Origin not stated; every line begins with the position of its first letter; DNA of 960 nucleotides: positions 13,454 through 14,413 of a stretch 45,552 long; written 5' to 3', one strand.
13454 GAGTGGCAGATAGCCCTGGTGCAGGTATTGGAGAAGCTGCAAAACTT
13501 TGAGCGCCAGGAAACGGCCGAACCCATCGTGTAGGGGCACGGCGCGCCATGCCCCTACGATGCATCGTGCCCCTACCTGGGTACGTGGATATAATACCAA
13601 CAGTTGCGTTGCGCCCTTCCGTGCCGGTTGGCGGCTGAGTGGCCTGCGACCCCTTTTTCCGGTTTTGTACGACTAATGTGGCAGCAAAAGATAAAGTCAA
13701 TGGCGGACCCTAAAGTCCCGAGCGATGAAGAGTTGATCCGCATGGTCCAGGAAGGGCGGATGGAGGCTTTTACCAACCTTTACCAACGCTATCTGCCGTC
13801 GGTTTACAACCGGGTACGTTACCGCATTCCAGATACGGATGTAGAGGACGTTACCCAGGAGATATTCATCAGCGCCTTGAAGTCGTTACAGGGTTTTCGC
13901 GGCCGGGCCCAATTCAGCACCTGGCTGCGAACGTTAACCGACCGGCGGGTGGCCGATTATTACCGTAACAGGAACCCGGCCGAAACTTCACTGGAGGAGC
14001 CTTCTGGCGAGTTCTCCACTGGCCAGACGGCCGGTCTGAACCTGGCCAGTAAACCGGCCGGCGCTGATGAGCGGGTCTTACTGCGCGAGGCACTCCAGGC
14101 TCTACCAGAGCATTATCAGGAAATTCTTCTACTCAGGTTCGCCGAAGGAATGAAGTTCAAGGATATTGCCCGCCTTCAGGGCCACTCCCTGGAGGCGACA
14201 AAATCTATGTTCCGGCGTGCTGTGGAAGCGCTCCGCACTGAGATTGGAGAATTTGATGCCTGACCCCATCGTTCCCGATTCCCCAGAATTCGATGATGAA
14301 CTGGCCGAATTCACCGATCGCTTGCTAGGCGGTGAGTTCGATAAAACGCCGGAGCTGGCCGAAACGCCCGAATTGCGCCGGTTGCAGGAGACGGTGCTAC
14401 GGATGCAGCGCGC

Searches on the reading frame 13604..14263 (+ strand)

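Call 73: search_protein_families(library=pfam, proteins=[window:13604-14263:+], max_evalue=0.00001)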
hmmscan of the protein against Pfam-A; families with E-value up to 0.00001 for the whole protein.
window:13604-14263:+ (219 aa): 3 families
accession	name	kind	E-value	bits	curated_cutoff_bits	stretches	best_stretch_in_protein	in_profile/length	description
PF04542.20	Sigma70_r2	-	1.3e-14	54.2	24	1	59-123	1-68/71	Sigma-70 region 2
PF08281.18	Sigma70_r4_2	-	2.8e-11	43.3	25.7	1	158-210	2-54/54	Sigma-70, region 4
PF04545.22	Sigma70_r4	-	2.2e-07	30.7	24.1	1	163-211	1-49/50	Sigma-70, region 4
